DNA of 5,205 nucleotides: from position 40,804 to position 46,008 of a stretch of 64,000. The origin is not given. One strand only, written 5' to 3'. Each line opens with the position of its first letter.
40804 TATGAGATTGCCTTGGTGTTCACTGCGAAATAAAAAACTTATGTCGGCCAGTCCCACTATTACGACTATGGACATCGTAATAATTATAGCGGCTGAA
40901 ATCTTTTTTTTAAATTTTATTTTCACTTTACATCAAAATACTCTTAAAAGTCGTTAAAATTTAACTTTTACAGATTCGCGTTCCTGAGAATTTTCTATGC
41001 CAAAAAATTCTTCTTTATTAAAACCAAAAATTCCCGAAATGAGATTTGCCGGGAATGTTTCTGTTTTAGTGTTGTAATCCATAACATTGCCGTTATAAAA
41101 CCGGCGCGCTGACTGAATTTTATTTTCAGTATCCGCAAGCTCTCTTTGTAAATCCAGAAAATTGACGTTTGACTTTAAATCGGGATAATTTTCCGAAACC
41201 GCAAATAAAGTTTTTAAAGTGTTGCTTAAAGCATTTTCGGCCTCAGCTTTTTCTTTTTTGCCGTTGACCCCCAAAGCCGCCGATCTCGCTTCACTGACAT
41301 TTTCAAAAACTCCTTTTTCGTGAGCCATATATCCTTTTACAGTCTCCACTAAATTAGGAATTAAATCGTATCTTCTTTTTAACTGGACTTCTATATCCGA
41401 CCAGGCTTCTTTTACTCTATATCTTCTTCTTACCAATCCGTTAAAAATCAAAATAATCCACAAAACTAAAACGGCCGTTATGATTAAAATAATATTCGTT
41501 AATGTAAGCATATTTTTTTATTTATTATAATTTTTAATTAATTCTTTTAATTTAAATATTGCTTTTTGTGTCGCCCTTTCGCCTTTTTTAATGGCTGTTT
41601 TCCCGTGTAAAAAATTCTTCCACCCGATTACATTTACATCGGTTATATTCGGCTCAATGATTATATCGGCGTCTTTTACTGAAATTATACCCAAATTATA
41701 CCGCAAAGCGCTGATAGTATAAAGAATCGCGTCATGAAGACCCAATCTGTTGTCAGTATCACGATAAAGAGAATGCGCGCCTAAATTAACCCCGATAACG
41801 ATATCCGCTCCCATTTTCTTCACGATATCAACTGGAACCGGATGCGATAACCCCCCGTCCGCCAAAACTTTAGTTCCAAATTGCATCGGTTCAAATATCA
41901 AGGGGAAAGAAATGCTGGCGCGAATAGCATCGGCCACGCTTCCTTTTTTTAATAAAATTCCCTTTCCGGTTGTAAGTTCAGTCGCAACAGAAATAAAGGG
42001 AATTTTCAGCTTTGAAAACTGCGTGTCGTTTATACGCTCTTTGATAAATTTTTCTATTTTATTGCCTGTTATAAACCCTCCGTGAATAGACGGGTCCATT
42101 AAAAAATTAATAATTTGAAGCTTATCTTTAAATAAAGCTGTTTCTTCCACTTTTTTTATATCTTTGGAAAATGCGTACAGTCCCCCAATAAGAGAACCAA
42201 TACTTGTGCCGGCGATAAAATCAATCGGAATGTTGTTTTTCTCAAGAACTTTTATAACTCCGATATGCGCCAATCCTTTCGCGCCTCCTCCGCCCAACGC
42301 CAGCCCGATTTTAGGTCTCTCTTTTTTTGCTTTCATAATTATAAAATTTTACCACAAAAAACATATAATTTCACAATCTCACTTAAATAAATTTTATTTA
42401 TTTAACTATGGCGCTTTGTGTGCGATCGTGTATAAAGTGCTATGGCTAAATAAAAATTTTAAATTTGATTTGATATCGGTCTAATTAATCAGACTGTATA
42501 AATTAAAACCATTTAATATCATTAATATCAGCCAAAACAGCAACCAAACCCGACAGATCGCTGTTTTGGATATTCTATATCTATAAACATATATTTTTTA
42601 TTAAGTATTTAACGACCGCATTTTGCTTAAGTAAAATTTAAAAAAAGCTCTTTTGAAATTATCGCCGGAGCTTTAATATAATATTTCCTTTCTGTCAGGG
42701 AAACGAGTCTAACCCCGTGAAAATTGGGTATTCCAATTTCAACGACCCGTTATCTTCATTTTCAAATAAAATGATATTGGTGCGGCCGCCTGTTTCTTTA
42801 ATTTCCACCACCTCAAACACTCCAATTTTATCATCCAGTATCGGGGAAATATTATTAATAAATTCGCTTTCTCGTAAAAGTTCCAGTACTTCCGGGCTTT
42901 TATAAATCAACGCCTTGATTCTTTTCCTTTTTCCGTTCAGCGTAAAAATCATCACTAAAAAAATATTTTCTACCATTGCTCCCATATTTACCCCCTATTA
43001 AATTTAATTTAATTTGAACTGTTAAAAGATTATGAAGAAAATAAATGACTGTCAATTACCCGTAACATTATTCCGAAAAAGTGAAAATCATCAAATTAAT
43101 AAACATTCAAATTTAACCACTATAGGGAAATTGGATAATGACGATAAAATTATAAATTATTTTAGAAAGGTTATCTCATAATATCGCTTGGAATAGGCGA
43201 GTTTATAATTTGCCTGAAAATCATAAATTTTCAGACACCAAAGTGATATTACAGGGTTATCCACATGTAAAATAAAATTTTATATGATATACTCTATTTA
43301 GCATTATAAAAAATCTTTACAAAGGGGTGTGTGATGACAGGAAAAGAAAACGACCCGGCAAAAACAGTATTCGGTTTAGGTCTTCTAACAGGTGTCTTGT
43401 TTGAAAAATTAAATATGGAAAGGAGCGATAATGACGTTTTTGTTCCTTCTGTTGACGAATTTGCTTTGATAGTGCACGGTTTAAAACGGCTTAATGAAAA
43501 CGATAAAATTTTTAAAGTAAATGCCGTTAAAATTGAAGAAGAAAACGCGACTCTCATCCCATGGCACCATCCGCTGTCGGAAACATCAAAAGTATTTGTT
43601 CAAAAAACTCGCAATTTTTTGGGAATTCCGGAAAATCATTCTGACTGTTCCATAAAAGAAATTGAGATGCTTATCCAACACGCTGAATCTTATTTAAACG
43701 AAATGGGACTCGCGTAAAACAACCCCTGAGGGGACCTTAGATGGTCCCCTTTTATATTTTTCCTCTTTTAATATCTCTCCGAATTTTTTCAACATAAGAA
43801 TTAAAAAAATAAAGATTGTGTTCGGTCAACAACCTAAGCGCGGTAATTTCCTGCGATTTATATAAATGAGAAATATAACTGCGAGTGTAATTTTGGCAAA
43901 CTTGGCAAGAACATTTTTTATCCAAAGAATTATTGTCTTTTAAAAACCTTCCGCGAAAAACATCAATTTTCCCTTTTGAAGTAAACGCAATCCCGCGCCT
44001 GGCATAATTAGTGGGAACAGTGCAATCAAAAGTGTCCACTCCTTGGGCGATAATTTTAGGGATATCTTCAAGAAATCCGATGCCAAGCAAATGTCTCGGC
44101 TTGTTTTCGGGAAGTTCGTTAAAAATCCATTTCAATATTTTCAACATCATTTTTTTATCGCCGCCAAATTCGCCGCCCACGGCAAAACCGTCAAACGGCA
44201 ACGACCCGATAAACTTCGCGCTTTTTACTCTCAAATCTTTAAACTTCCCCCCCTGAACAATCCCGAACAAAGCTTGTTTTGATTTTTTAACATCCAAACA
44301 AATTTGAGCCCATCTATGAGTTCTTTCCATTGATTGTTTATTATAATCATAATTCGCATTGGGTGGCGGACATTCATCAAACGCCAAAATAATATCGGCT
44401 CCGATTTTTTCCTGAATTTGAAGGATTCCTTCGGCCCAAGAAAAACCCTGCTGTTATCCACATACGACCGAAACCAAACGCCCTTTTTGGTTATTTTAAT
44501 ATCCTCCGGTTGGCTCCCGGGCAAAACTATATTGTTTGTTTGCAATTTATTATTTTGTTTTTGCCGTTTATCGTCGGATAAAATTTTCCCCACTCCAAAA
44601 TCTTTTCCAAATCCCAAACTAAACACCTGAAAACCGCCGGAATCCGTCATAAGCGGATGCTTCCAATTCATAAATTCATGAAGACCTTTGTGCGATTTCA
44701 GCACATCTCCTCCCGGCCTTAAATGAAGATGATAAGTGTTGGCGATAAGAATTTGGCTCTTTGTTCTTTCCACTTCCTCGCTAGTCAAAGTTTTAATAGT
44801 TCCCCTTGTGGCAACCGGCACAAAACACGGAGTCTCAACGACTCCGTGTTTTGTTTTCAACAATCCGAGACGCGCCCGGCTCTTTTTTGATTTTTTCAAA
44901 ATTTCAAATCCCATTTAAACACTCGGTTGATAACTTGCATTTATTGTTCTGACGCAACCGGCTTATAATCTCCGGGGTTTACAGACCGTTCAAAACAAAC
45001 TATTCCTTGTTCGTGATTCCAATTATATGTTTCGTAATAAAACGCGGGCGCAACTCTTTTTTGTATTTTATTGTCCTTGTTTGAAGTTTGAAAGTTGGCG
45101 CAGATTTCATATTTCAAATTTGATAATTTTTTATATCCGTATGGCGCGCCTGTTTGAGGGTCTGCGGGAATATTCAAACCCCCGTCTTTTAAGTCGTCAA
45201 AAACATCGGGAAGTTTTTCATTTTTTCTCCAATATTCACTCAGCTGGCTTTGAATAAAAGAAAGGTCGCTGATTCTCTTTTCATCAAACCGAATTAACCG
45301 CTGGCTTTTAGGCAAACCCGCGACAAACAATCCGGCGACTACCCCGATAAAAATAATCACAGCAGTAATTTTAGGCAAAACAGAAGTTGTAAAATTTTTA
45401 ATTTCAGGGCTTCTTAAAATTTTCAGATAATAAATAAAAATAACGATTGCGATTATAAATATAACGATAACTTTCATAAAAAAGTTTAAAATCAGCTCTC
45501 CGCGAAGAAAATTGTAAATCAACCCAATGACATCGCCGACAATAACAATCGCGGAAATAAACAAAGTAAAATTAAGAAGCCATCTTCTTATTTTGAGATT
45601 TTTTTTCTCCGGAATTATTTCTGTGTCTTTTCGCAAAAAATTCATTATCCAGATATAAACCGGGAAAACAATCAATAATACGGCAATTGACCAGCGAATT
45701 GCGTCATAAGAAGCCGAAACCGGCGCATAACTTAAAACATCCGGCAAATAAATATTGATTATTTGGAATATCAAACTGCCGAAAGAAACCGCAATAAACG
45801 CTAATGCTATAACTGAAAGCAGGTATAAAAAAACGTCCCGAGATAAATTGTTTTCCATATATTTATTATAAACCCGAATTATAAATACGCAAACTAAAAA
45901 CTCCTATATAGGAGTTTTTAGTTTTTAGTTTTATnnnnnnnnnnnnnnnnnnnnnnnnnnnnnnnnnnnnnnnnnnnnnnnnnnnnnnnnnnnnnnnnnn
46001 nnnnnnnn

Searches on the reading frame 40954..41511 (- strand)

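Call 109: search_protein_families(library=pfam, proteins=[window:40954-41511:-], max_evalue=0.0001)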
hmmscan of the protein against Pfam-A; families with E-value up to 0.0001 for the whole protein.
window:40954-41511:- (185 aa): 1 family
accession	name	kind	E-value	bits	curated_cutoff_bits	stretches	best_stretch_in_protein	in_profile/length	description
PF04011.17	LemA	-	7.9e-62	207.9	26.2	1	36-185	1-149/149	LemA family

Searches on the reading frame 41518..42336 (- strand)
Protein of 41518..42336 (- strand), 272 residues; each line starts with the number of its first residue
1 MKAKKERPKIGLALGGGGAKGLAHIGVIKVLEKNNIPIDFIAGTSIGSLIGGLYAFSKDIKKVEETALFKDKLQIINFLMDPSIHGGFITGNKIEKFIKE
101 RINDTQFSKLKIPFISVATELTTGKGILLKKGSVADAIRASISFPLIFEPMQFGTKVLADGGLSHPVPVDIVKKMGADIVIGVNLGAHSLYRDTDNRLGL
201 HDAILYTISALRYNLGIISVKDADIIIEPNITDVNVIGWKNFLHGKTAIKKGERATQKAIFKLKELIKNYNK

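Call 109: search_protein_families(library=pfam, proteins=[window:41518-42336:-], max_evalue=0.0001)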
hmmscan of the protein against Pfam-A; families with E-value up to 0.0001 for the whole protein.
window:41518-42336:- (272 aa): 1 family
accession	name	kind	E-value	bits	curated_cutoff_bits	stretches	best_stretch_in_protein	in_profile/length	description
PF01734.28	Patatin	-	1e-32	114.4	27.7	1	12-172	1-190/191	Patatin-like phospholipase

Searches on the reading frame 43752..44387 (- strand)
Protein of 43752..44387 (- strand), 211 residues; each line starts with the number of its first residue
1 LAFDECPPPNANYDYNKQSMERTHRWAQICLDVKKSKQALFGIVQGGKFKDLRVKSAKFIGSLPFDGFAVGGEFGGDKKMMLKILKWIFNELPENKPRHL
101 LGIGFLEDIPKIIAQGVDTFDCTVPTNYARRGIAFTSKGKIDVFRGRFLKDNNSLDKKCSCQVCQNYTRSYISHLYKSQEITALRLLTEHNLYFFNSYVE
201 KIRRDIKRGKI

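Call 109: search_protein_families(library=pfam, proteins=[window:43752-44387:-], max_evalue=0.0001)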
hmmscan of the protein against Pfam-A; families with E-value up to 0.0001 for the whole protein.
window:43752-44387:- (211 aa): 1 family
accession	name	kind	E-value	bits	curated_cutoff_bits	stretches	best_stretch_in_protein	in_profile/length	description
PF01702.25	TGT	-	3.2e-76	257.1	26.3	1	1-210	131-343/357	Queuine tRNA-ribosyltransferase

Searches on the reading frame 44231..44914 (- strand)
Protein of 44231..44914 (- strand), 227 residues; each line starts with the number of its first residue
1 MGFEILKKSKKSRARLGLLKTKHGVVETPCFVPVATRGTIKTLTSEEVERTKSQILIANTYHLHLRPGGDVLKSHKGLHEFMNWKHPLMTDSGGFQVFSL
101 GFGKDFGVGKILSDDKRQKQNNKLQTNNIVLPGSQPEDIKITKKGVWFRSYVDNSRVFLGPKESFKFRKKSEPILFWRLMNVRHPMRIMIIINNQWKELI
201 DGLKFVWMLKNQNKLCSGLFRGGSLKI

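Call 109: search_protein_families(library=pfam, proteins=[window:44231-44914:-], max_evalue=0.0001)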
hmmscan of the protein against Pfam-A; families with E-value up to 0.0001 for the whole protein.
window:44231-44914:- (227 aa): 1 family
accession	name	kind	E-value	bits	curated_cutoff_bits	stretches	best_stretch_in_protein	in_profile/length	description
PF01702.25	TGT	-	4.4e-40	138.3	26.3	1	13-101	2-90/357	Queuine tRNA-ribosyltransferase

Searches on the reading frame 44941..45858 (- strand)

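Call 3: search_protein_families(library=pfam, proteins=[window:44941-45858:-], max_evalue=1)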
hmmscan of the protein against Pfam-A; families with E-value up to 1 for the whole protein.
window:44941-45858:- (305 aa): 1 family
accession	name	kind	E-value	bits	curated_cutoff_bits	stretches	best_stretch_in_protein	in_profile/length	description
PF18920.5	DUF5671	-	2.3e-22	79.7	28.4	1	8-142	1-130/132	Domain of unknown function (DUF5671)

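Call 4: search_protein_families(library=ncbifam, proteins=[window:44941-45858:-], max_evalue=1)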
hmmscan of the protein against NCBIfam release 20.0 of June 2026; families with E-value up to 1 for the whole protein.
window:44941-45858:- (305 aa): 2 families
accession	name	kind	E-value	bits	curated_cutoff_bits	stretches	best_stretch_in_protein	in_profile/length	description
NF010072.0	PRK13553.1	equivalog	0.012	15.1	187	1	94-144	39-89/257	fumarate reductase cytochrome b subunit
NF033480.1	bifunc_MprF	equivalog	0.39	8.9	600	1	18-141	119-241/841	bifunctional lysylphosphatidylglycerol flippase/synthetase MprF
